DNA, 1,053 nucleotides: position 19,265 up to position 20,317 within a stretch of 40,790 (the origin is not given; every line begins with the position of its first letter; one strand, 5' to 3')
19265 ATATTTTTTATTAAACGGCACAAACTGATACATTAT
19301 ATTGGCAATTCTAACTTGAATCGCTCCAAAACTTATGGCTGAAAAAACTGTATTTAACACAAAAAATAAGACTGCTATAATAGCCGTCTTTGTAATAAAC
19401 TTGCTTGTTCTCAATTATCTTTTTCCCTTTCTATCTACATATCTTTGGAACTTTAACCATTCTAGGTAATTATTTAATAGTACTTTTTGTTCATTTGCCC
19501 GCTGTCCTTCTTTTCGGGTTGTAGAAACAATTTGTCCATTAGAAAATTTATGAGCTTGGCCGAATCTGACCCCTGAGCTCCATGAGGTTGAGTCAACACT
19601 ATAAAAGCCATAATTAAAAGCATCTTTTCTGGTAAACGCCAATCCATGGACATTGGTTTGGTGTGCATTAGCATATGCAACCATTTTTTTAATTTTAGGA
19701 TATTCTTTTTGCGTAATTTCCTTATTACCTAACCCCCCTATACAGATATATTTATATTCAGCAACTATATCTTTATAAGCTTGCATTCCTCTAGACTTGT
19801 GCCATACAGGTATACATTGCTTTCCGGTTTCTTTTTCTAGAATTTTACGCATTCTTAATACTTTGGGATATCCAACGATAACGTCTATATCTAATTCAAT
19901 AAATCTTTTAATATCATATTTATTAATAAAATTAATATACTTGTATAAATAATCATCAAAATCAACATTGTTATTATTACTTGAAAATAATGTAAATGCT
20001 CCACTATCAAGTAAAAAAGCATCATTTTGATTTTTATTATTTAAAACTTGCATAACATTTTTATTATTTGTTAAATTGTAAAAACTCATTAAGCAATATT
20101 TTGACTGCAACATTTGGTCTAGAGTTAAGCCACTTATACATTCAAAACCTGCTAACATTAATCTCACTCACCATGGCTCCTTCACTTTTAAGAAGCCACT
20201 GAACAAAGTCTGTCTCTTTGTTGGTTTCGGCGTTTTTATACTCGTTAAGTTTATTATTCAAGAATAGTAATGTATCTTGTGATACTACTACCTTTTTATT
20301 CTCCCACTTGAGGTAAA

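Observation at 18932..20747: ParB-like + DpdA-like transglycosylase + QueT transporter cassette: salvage-dependent 7-deazaguanine modification of phage DNA?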

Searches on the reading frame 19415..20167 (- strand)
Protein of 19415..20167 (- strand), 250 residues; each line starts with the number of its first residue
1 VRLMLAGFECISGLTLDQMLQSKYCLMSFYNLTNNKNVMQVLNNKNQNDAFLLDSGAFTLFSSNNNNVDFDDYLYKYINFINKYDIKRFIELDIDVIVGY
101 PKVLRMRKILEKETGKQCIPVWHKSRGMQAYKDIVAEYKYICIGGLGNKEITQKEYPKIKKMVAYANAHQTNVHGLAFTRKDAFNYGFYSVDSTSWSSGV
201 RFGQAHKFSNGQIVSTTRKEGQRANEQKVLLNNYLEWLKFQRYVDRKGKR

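Call 3: search_protein_families(library=pfam, proteins=[window:19415-20167:-], max_evalue=0.1)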
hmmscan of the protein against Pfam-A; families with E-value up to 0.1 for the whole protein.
window:19415-20167:- (250 aa): 0 families

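Call 4: search_protein_families(library=ncbifam, proteins=[window:19415-20167:-], max_evalue=0.1)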
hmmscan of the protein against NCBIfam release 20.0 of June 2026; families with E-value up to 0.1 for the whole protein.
window:19415-20167:- (250 aa): 2 families
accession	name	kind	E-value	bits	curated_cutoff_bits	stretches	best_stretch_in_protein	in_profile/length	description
NF052348.1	beta_propeller_lectin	domain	0.039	13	200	1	164-223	96-155/337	beta propeller lectin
NF004050.0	PRK05569.1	subfamily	0.053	13.9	136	0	122-161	94-133/141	flavodoxin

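Call 5: search_protein_families(library=phrogs, proteins=[window:19415-20167:-], max_evalue=0.01)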
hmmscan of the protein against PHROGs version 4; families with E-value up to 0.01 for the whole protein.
window:19415-20167:- (250 aa): 2 families
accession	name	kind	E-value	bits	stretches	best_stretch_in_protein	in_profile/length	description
phrog_887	-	moron, auxiliary metabolic gene and host takeover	4.8e-46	158.7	1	22-234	34-248/509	queuine tRNA-ribosyltransferase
phrog_7068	-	moron, auxiliary metabolic gene and host takeover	3.9e-06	27.1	1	115-204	87-178/346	queuine tRNA-ribosyltransferase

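Call 10: search_dna_similar(query=window:19415-20167:-, collection=phages, mode=protein, max_rows=40)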
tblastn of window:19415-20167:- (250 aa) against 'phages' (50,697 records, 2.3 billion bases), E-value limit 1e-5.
Records with a match: 12; places in all: 12; records where one place covers at least 80% of the query: 7.
Best place of each record, by identity: <60% 12.
By first word of the organism name: Mycobacterium 7; Bacillus 2; Bacteriophage 1; Fusobacterium 1; Bacteroides 1.
By host as written in the record: Mycobacterium smegmatis mc#155 4; Mycobacterium smegmatis mc2 155 2; Bacillus cereus 2; - 1; Fusobacterium necrophorum subsp. necrophorum strain FN37 1; Bacteroides salyersiae BSC162 1; Mycobacterium smegmatis mc(2)155 1.
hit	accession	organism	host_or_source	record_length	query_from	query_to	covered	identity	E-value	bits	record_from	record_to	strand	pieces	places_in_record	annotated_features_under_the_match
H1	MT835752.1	Bacteriophage sp.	human fecal samples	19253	1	245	98%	39.8%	5e-40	152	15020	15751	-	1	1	record has no annotation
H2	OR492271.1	Fusobacterium phage phiFN37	Fusobacterium necrophorum subsp. ...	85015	1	244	98%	39.2%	2e-38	147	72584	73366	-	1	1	queuine tRNA-ribosyltransferase | ParB-like partition protein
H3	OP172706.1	Bacteroides phage BS162P1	Bacteroides salyersiae BSC162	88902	25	242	87%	26.1%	1e-7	58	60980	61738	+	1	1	hypothetical protein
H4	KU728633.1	Mycobacterium phage Bipper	Mycobacterium smegmatis mc2 155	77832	26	234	84%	27.1%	1e-6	55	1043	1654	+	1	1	3: queuine tRNA-ribosyltransferase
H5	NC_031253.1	Mycobacterium phage Bipper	Mycobacterium smegmatis mc2 155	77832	26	234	84%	27.1%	1e-6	55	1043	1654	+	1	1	3: queuine tRNA-ribosyltransferase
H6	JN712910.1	Bacillus phage BCD7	Bacillus cereus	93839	2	213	85%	25.9%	4e-12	71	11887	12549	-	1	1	hypothetical protein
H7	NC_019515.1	Bacillus phage BCD7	Bacillus cereus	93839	2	213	85%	25.9%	4e-12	71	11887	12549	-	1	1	queuine tRNA-ribosyltransferase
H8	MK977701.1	Mycobacterium phage Cracklewink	Mycobacterium smegmatis mc#155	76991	51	234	74%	28.2%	2e-6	54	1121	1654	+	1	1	3: queuine tRNA-ribosyltransferase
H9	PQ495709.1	Mycobacterium phage Nadezda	Mycobacterium smegmatis mc(2)155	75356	51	225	70%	28.7%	6e-7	56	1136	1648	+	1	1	queuine tRNA-ribosyltransferase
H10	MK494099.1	Mycobacterium phage Typha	Mycobacterium smegmatis mc#155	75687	51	225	70%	28.7%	1e-6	55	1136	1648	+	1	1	3: queuine tRNA-ribosyltransferase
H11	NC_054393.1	Mycobacterium phage Typha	Mycobacterium smegmatis mc#155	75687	51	225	70%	28.7%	1e-6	55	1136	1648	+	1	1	3: queuine tRNA-ribosyltransferase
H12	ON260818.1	Mycobacterium phage Hilltopfarm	Mycobacterium smegmatis mc#155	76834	51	225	70%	28.7%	1e-6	55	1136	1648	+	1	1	3: DpdA-like tRNA-guanine transglycosylase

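Call 19: search_solved_structures(query=window:19415-20167:-, max_evalue=10, show_alignments=2)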
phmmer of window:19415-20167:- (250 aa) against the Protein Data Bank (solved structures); distinct sequences matched with E-value up to 10: 0.

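Call 22: find_homologous_proteins(query=window:19415-20167:-, max_evalue=0.00001)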
Query window:19415-20167:- (250 aa): 2923 proteins with E <= 0.00001 among 3040 candidates; the best 120 are listed.
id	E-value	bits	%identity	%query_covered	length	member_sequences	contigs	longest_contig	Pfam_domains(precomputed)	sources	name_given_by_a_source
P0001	3.6e-157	539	94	100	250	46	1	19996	-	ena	-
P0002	1.1e-134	466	82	99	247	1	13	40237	-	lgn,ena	-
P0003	1.2e-107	377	67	99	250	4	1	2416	-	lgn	-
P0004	1.2e-106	374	67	99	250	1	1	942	-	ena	-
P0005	1.5e-106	373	64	100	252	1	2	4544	-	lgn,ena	-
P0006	7.7e-102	358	63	99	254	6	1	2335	-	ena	-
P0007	9.4e-102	358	65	99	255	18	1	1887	-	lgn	-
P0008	6.2e-100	352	63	99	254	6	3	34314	-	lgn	-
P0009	2.9e-98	346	62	99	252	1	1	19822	-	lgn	-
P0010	1.2e-97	344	61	99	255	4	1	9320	-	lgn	-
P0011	7.7e-88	312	59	99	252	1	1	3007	-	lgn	-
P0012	2.8e-83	297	56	99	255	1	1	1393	-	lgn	-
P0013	2.0e-82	294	55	99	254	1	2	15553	-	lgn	-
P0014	1.5e-79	285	55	91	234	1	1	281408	-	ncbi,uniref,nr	ncbi:hypothetical protein IW492_02760 [Enterococcus sp. BWB1-3]|uniref:hypothetical protein n=1 Tax=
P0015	1.9e-73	265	51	98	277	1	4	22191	-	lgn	-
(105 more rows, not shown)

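Call 25: search_solved_structures(query=A1, max_evalue=10, show_alignments=3)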
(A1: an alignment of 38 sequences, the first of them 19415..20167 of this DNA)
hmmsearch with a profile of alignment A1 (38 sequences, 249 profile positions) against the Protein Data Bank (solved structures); distinct sequences matched with E-value up to 10: 1.
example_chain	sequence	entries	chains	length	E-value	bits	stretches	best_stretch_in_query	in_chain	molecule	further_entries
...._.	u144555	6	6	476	1.5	11.4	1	66-93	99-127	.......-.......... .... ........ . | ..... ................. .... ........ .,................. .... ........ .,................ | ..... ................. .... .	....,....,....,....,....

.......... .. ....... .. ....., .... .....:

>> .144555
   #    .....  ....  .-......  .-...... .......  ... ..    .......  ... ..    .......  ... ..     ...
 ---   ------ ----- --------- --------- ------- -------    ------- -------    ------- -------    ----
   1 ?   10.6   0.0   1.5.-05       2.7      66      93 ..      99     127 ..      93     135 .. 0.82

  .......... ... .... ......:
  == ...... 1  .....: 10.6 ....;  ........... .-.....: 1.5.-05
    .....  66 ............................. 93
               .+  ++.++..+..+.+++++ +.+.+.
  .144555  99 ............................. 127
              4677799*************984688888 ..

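Call 31: predict_structure(alignment_id=A1)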
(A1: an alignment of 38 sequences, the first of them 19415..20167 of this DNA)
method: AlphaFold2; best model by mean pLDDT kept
length: 250 residues; sequences in the alignment: 38
mean_pLDDT: 91.8   pTM: 0.90
mean pLDDT of the five models: 91.8, 91.6, 90.8, 90.6, 90.1
residues with pLDDT >= 90: 190; 70-90: 47; 50-70: 13; < 50: 0
segments of 3 or more residues with pLDDT < 50: none
pLDDT, mean of each block of 10 residues (from residue 1): 93 91 96 92 97 86 71 97 98 89 96 98 95 98 91 95 98 95 93 86 87 87 84 96 85
secondary structure, 60 per line:
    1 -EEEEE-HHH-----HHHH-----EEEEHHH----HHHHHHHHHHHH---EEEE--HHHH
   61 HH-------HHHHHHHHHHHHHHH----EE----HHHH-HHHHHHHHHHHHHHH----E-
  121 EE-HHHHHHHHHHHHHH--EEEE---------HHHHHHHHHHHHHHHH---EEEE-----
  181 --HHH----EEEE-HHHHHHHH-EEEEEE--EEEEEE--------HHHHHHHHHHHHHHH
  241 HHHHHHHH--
elements in order: E2-6 H16-19 E25-28 H36-47 E51-54 H57-62 H70-84 H95-98 H100-114 H124-137 E140-143 H153-168 E172-175 E190-193 H195-202 E204-209 E212-217 H226-248

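Call 33: fold_search(model_id=the predicted structure, library=pdb)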
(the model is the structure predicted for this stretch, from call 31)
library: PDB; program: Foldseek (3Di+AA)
matches with E <= 10: 1452; with E <= 0.001: 47
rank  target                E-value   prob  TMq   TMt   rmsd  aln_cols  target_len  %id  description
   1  7a3x                  7.9e-07  1.00  0.59  0.44   7.3       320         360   11  tRNA-guanine transglycosylase C158S/C281S/Y330C/H333A mutant in complex with sulfolane (released 2021-06-16)
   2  7a9e                  8.8e-07  1.00  0.60  0.42   7.3       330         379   10  tRNA-guanine transglycosylase C158S/C281S/Y330C/H333A mutant in complex with ethyl methyl sulfone (released 2021-06-16)
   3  7a4k                  9.4e-07  1.00  0.61  0.43   7.0       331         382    9  tRNA-guanine transglycosylase C158S/C281S/Y330C/H333A mutant in complex with tetramethylene sulfoxide (released 2021-06-16)
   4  7a3v                  3.6e-06  1.00  0.58  0.42   7.5       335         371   10  tRNA-guanine transglycosylase C158S/C281S/Y330C/H333A mutant in complex with 3-hydroxysulfolane (released 2021-06-16)
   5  4gh3                  3.8e-06  1.00  0.60  0.45   7.7       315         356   12  tRNA Guanine Transglycosylase in complex with phenethyl substituted lin-benzohypoxanthine inhibitor (released 2013-09-04)
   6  7owz_C                7.8e-06  1.00  0.60  0.42   7.2       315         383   14  Heterodimeric murine tRNA-guanine transglycosylase in complex with queuine and in the presence of Anderson-Evans type  (released 2022-07-13)
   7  4htb                  1.3e-05  1.00  0.61  0.44   7.1       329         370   10  tRNA-guanine transglycosylase Y330C mutant in space group C2 (released 2013-11-20)
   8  7ovs_C                1.6e-05  1.00  0.59  0.43   7.0       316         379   14  Heterodimeric murine tRNA-guanine transglycosylase in the presence of Anderson-Evans type (TEW) and Strandberg type po (released 2022-06-22)
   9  4jbr                  1.8e-05  1.00  0.59  0.43   7.2       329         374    9  tRNA-guanine transglycosylase Y330C mutant as covalently linked dimer in space group P6(5)22 (released 2014-03-19)
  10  5i00                  2.5e-05  1.00  0.62  0.44   7.3       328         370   10  tRNA guanine transglycosylase (TGT) in co-crystallized complex with 6-amino-4-{2-[(cyclopentylmethyl)amino]ethyl}-2-(met (released 2017-02-15)
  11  5i07_A                2.7e-05  1.00  0.56  0.41   7.4       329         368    9  tRNA guanine Transglycosylase (TGT) in co-crystallized complex with 6-Amino-4-(2-phenylethyl)-1,7-dihydro-8H-imidazo[4 (released 2017-02-15)
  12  1aqf_E                3.6e-05  1.00  0.58  0.37   6.2       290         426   14  PYRUVATE KINASE FROM RABBIT MUSCLE WITH MG, K, AND L-PHOSPHOLACTATE (released 1998-09-16)
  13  1y5w                  3.8e-05  1.00  0.59  0.44   7.4       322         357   10  tRNA-guanine Transglycosylase (TGT) in complex with 6-Amino-4-[2-(4-methylphenyl)ethyl]-1,7-dihydro-8H-imidazo[4,5-g]qui (released 2005-12-13)
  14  7apl                  3.8e-05  1.00  0.60  0.43   7.1       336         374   10  tRNA-guanine transglycosylase G87C mutant spin-labeled with MTSL (released 2020-10-28)
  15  5lpq_B                6.9e-05  1.00  0.53  0.39   7.7       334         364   10  tRNA guanine Transglycosylase (TGT) in co-crystallized complex (space group P21) with 6-amino-4-(2-((3aR,4R,6R,6aR)-6- (released 2017-08-30)
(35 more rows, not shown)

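Call 34: find_related_loci(query=A1, collection=viral_contigs, flank=6000)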
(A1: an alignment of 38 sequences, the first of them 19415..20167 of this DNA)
Query A1 (250 aa) in viral_contigs; peptide patterns used: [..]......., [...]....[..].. (x = any residue, [..] = any of these).
600 stretches matched a pattern (row limit reached: there are more); 535 encode a relative of the query (tblastn E <= 1e-3); the best 80 are kept; 80 distinct loci.
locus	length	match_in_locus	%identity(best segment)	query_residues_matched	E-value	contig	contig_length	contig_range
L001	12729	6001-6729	46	1-246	2e-64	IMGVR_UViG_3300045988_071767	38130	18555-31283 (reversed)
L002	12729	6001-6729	46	1-246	2e-64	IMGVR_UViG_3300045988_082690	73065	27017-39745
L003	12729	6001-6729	46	1-246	2e-64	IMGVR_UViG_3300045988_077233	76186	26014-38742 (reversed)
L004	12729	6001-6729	46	1-246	2e-64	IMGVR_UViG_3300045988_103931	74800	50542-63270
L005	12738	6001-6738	43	1-249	4e-62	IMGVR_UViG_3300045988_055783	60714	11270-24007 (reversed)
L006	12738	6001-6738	43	1-249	4e-62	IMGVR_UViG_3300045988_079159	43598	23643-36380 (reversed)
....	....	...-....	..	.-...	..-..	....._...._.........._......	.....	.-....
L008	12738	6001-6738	43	1-249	4e-62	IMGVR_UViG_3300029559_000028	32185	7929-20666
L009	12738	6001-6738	43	1-249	4e-62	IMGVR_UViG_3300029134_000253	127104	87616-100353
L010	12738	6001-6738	43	1-249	4e-62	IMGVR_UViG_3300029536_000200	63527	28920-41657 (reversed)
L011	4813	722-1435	46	1-246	3e-62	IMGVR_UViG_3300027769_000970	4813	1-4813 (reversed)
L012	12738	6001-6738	43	1-249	4e-62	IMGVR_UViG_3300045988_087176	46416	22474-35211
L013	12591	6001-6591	50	51-245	3e-62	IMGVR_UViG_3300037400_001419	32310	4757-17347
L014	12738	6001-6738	43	1-249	5e-62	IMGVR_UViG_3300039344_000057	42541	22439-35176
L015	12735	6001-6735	44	1-250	5e-62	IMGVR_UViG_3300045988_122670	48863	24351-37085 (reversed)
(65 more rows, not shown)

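Call 35: find_encoding_contigs(protein=window:19415-20167:-, flank=8000, max_places=4)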
Protein window:19415-20167:- (250 aa): no gene with exactly this product is on record in the collection.

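Call 36: find_encoding_contigs(protein=P0014, flank=10000, max_places=3)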
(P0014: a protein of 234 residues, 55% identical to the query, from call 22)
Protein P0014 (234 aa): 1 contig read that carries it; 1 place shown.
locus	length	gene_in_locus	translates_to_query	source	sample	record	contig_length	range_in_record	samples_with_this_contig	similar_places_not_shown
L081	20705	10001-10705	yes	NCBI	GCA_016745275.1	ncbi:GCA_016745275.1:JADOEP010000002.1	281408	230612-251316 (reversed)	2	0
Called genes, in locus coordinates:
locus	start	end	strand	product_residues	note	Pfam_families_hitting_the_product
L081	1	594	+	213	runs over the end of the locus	-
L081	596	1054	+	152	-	PF09643:YopX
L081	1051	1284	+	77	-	-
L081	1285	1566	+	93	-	-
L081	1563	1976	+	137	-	PF09643:YopX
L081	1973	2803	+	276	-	PF07852:DUF1642, PF04266:ASCH (weak), PF12961:DUF3850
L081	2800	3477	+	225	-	-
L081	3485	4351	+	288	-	PF00589:Phage_integrase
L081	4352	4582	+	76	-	-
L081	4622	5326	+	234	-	PF13392:HNH_3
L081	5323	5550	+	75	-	-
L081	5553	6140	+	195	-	-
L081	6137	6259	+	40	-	-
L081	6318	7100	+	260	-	PF02086:MethyltransfD12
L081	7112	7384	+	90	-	-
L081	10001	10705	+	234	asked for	-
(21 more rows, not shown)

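Call 41: find_related_loci(query=A1, collection=genome_contigs, flank=6000)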
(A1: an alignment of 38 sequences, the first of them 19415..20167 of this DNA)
Query A1 (250 aa) in genome_contigs; peptide patterns used: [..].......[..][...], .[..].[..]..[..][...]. (x = any residue, [..] = any of these).
161 stretches matched a pattern; 136 encode a relative of the query (tblastn E <= 1e-3); the best 80 are kept; 80 distinct loci.
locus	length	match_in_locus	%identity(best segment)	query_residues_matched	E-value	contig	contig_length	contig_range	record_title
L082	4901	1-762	64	2-250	5e-109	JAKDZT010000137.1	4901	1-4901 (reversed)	MAG: Tetragenococcus sp. isolate 117_S24 117_S24_NODE_1577_length_4901_cov_19.906727, whole genome shotgun sequence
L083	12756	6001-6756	53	1-249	8e-88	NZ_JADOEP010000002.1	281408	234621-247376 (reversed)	Enterococcus sp. BWB1-3 contig2, whole genome shotgun sequence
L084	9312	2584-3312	46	1-246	5e-63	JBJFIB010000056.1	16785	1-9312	MAG: Acutalibacteraceae bacterium isolate PUUB61_bin.007 NODE_1595_length_16785_cov_7.155768, whole genome shotgun seque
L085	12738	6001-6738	43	1-249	3e-62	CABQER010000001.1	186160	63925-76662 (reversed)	MAG TPA_asm: uncultured Faecalibacterium sp. isolate MGYG-HGUT-00512 genome assembly, contig: GUT_GENOME014039_1, whole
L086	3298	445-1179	44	1-247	2e-62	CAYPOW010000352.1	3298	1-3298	MAG TPA_asm: uncultured Draconibacterium sp. isolate SRP191223_co1_1 genome assembly, contig: NODE_47202_length_3298_cov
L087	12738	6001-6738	44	1-246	2e-62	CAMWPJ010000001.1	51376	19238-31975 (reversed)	MAG TPA_asm: uncultured Clostridia bacterium isolate SRR14411303_bin.1_metawrap_v1.3_MAG genome assembly, contig: NODE.1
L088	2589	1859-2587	44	1-246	6e-62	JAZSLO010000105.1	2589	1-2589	MAG: Eubacteriales bacterium isolate T1900044557_TS20190023.MAGScoT_cleanbin_000082 SGB_320_k141_718970, whole genome sh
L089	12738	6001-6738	43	1-249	3e-61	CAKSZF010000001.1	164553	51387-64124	MAG: uncultured Faecalibacterium sp. isolate REFINED_METABAT215_TOP10_CONTIGS_1500_ASSEMBLY_K77_MERGED__Nepal_MoBio_Fibe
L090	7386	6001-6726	44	1-246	3e-61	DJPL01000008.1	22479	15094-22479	MAG TPA_asm: Ruminococcaceae bacterium UBA6413 UBA6413_contig_2228, whole genome shotgun sequence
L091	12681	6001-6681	43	18-246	2e-60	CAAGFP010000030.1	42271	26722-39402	MAG TPA_asm: Lachnospiraceae bacterium, isolate HGM12582, WGS project CAAGFP010000000 data, contig: SRS476193_48_k119_45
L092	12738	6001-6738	44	1-246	9e-60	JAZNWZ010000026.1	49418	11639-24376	MAG: Candidatus Fimenecus sp. isolate T1900044781_TS20190247.MAGScoT_cleanbin_000031 SGB_2557_k141_1038834, whole genome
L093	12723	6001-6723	45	1-245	1e-58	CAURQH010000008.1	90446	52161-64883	MAG TPA_asm: uncultured Veillonella sp. isolate ERR9969214_bin.13_MetaWRAP_v1.3_MAG genome assembly, contig: ERZ21616163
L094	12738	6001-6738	42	1-249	1e-58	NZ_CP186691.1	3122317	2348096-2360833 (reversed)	Faecalibacterium prausnitzii strain 2 chromosome, complete genome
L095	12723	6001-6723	45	1-245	9e-59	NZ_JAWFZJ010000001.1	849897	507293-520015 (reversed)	MAG: Veillonella parvula isolate N1_003_086G1_dasN1_003_086G1_abawaca.2 b003-d086_scaffold_0, whole genome shotgun seque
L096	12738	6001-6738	42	1-249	3e-60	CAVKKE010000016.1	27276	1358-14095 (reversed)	Barnesiella intestinihominis isolate H07659-L1_cleanbin_000041 genome assembly, contig: Spades_H07659-L1_contig_853, who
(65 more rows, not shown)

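Call 60: get_annotated_region(hit=H2, flank=4000)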
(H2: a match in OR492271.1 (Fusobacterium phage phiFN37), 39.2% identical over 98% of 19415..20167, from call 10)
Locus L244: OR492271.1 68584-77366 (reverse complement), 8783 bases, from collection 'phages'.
description: Fusobacterium phage phiFN37, complete genome.
organism: Fusobacterium phage phiFN37 (NCBI taxid 3079567)
taxonomy: Viruses
host: Fusobacterium necrophorum subsp. necrophorum strain FN37; source: -; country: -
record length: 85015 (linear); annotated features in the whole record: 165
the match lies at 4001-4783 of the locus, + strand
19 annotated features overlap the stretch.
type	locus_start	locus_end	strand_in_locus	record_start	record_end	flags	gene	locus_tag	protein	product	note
CDS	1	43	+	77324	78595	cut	-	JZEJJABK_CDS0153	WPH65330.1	phosphoadenosine phosphosulfate reductase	moron; auxiliary metabolic gene and host takeover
CDS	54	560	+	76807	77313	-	-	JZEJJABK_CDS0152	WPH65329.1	ParB-like partition protein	DNA; RNA and nucleotide metabolism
CDS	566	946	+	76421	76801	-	-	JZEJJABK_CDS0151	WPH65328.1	hypothetical protein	unknown function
CDS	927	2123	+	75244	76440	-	-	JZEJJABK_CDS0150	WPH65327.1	DNA helicase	DNA; RNA and nucleotide metabolism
CDS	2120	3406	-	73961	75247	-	-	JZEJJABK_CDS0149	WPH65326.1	hypothetical protein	unknown function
CDS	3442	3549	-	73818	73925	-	-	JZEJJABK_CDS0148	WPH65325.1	hypothetical protein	unknown function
CDS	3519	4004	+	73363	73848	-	-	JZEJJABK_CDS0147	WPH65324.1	ParB-like partition protein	DNA; RNA and nucleotide metabolism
CDS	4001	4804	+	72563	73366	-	-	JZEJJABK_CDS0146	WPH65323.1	queuine tRNA-ribosyltransferase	moron; auxiliary metabolic gene and host takeover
CDS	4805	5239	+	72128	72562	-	-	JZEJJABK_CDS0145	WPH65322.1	hypothetical protein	unknown function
CDS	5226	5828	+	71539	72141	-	-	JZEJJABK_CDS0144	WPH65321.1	queosine precursor transporter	transmembrane transporter activity; queosine salvage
CDS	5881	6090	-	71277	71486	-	-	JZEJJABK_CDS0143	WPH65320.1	hypothetical protein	unknown function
CDS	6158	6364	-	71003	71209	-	-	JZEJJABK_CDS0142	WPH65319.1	hypothetical protein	unknown function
CDS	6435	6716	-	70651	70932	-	-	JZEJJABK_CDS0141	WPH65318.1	hypothetical protein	unknown function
CDS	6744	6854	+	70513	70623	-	-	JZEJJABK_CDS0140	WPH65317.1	hypothetical protein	unknown function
CDS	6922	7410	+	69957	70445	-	-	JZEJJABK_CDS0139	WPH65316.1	ParB-like partition protein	DNA; RNA and nucleotide metabolism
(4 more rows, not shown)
